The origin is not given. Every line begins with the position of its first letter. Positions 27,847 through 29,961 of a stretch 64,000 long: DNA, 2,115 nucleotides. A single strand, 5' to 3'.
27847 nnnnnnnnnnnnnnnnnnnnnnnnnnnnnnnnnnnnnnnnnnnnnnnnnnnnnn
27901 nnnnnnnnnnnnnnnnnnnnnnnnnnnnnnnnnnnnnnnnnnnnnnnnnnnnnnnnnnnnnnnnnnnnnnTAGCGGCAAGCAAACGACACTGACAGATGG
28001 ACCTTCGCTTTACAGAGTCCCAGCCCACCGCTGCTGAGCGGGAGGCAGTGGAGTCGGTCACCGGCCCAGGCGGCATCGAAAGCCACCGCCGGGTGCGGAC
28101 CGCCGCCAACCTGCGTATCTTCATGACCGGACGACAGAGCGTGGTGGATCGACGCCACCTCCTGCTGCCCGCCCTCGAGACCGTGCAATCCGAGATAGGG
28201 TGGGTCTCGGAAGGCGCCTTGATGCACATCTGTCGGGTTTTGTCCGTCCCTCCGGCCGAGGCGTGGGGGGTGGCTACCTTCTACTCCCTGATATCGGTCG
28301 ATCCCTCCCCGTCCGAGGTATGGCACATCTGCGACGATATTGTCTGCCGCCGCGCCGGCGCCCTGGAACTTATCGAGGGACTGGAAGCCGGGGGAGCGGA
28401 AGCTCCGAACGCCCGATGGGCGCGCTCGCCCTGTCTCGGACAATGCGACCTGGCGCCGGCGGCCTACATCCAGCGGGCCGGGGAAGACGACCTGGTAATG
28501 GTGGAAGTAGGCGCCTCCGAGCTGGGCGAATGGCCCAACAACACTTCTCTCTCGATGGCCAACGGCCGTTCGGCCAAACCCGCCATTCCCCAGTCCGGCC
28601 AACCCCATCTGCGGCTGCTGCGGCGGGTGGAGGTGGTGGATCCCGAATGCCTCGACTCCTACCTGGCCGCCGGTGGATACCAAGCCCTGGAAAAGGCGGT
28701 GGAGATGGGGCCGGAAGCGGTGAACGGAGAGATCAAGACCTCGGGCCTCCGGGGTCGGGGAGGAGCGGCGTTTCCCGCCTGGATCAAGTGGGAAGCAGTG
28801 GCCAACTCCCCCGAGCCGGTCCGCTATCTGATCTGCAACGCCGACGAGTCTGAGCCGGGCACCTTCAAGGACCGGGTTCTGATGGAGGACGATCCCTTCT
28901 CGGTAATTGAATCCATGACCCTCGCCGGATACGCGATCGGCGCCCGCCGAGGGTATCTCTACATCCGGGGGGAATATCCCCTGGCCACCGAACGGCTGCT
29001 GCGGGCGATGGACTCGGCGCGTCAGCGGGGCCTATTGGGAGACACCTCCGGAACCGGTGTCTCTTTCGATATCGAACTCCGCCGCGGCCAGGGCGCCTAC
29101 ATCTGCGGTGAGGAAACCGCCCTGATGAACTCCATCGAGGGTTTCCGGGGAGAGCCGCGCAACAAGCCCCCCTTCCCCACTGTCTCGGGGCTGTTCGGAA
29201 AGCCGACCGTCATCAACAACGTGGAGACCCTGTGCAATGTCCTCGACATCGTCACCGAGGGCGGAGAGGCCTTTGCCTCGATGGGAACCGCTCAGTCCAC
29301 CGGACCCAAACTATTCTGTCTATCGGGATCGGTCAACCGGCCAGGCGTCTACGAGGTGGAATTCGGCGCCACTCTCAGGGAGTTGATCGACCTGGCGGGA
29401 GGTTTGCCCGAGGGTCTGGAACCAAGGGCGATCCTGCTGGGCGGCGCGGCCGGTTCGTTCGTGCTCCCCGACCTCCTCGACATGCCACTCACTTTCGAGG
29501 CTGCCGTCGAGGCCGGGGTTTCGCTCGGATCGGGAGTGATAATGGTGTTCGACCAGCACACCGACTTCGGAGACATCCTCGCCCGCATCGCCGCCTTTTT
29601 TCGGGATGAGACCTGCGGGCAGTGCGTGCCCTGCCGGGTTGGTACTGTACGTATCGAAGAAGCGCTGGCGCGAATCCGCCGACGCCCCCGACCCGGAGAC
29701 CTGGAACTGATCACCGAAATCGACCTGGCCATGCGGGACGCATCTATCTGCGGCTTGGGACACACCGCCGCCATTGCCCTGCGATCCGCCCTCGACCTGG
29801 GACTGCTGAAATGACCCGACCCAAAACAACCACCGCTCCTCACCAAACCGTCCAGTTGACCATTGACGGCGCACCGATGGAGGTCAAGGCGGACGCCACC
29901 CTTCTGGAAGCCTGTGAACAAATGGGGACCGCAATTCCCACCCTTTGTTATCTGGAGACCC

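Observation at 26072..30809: Domain-permuted, split formate dehydrogenase: the N-terminal [4Fe-4S] MopB domain is relocated to the C-terminus of a NuoG-N-like subunit encoded two genes downstream; NuoE and NuoF are fused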

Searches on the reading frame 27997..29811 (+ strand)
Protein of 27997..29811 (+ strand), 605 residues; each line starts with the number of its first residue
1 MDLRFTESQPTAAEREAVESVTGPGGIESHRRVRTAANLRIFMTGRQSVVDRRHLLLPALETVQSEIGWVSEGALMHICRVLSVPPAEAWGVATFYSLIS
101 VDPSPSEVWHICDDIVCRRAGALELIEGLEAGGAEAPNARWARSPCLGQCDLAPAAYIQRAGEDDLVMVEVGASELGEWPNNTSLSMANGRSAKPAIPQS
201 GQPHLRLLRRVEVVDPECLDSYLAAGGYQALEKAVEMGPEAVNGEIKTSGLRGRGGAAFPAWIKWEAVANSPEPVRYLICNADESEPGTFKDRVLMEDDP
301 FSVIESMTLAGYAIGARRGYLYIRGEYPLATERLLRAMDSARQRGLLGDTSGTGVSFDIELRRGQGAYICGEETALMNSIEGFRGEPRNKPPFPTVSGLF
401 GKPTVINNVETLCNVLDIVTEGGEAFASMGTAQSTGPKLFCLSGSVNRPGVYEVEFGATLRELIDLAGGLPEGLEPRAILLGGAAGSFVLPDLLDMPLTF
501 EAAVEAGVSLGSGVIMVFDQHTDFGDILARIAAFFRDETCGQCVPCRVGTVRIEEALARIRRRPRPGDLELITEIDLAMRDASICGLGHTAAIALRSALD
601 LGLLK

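Call 5: search_protein_families(library=pfam, proteins=[window:27997-29811:+], max_evalue=0.01)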
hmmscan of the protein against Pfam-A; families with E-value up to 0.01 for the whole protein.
window:27997-29811:+ (605 aa): 5 families
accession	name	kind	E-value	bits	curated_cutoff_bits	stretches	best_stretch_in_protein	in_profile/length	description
PF01512.22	Complex1_51K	-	3.4e-47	160.5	31.2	1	246-416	1-149/150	Nuo51 FMN-binding domain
PF10589.14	NADH_4Fe-4S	-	7.7e-20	71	23.5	1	526-600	1-76/85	NADH-ubiquinone oxidoreductase-F iron-sulfur binding region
PF01257.25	2Fe-2S_thioredx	-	7.2e-19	68.5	24.8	1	51-160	10-126/145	Thioredoxin-like [2Fe-2S] ferredoxin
PF10531.15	SLBB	-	5.7e-10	39.3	27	1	440-476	2-38/55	SLBB domain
PF22461.2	SLBB_2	-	7.3e-08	32.8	27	1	438-488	1-53/79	SLBB domain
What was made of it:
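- Checked: One ORF with 2Fe-2S_thioredx (51-160), Complex1_51K (246-416), SLBB and NADH_4Fe-4S (526-600) (call 5).
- Only the NADH_4Fe-4S domain is found (call 5).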

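Call 28: search_protein_families(library=ncbifam, proteins=[window:27997-29811:+], max_evalue=0.00001)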
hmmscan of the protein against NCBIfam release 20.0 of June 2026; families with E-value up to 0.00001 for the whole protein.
window:27997-29811:+ (605 aa): 14 families
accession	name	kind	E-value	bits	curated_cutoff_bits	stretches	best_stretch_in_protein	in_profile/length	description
TIGR01959.1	nuoF_fam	equivalog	1.9e-131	438.3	558.65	1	208-599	3-399/410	NADH-quinone oxidoreductase subunit NuoF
NF010120.0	PRK13596.1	equivalog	4.3e-104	348.4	389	1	213-595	14-402/433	NADH-quinone oxidoreductase subunit NuoF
NF008436.0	PRK11278.1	equivalog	3.1e-101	339.5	749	1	210-576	18-391/448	NADH-quinone oxidoreductase subunit NuoF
NF005722.0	PRK07539.1-2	equivalog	2.9e-19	69.7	141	1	47-166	18-144/157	NADH-quinone oxidoreductase subunit NuoE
TIGR01958.1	nuoE_fam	subfamily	2e-14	54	142.4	1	52-159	14-128/148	NADH-quinone oxidoreductase subunit NuoE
NF005747.0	PRK07571.1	equivalog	1.1e-11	44.7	224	1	51-156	34-146/173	bidirectional hydrogenase complex protein HoxE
TIGR01945.1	rnfC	subfamily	6.4e-11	41.4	245.95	1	229-339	111-219/435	RnfABCDGE type electron transport complex subunit C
NF003454.1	PRK05035.1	equivalog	2.4e-10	39.5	345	1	229-493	113-341/556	electron transport complex subunit RsxC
NF004638.0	PRK05988.1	equivalog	2.6e-10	40.3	198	1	55-159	27-138/159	formate dehydrogenase subunit gamma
TIGR04481.1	PR_assoc_PrdC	equivalog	1.6e-09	37.1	490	1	244-472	78-273/425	proline reductase-associated electron transfer protein PrdC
NF005724.0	PRK07539.1-4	equivalog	3.4e-09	36.9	280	1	56-167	42-161/240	NADH-quinone oxidoreductase subunit NuoE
NF005725.0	PRK07539.1-5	equivalog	3e-07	30.3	220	1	53-129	38-115/174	NADH-quinone oxidoreductase subunit NuoE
NF005721.0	PRK07539.1-1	equivalog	3.1e-07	29.9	308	1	51-130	43-122/292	NADH-quinone oxidoreductase subunit NuoE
NF005723.0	PRK07539.1-3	equivalog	1.9e-06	27.8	226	1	53-127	23-97/158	NADH-quinone oxidoreductase subunit NuoE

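Call 49: search_solved_structures(query=window:27997-29811:+, max_evalue=1e-30)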
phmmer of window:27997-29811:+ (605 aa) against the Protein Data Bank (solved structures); distinct sequences matched with E-value up to 1e-30: 61 (the best 60 are shown).
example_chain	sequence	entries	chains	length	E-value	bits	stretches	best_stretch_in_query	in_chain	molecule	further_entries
9bov_B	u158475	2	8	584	3.4e-122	411.9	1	208-593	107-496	NADH dehydrogenase (Quinone)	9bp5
8oh5_B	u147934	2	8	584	4e-116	391.9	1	207-592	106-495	NAD-reducing hydrogenase subunit HoxF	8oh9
7q4v_B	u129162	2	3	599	2.7e-115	389.1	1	208-595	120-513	Iron hydrogenase HydB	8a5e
7q4w_B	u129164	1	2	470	6.2e-113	381.3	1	219-595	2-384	Iron hydrogenase HydB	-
7t2r_B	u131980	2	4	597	3.7e-112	378.8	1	197-592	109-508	NiFe hydrogenase subunit B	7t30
8a6t_B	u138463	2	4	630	9.6e-109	367.5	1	207-594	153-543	Electron bifurcating hydrogenase subunit HydB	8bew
7p5h_B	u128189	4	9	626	3e-108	365.9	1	216-600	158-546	Fe-hydrogenase, subunit beta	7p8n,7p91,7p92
9n5u_B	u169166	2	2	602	4e-108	365.5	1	210-593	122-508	NfnB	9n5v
9fe7_B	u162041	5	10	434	2.2e-102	346.5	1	195-600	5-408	NADH-quinone oxidoreductase subunit F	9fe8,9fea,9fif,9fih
7q5y_C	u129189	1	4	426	2.8e-102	346.1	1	195-600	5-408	NADH-quinone oxidoreductase subunit F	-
6q9c_B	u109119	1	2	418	2.9e-102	346.1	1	195-600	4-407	NADH-quinone oxidoreductase subunit F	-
6hl2_B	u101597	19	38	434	3e-102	346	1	195-600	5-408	NADH-quinone oxidoreductase subunit F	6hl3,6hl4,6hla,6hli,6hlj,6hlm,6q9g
2fug_1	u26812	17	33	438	3.3e-102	345.9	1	218-588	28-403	NADH-quinone oxidoreductase chain 1 | NADH-QUINONE OXIDOREDUCTASE SUBUNIT 1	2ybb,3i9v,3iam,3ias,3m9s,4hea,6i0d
9fii_B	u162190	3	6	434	1.1e-101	344.2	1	195-600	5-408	NADH-quinone oxidoreductase subunit F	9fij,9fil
6q9k_B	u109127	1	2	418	1.4e-101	343.8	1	195-600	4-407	NADH-quinone oxidoreductase subunit F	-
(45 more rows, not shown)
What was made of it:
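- Closest known: Tungsten FDH1 of Methylorubrum extorquens AM1. Same: The NuoF part of B (219-593) aligns to 7e5z_B 190-550 of a 572-aa chain (call 49).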
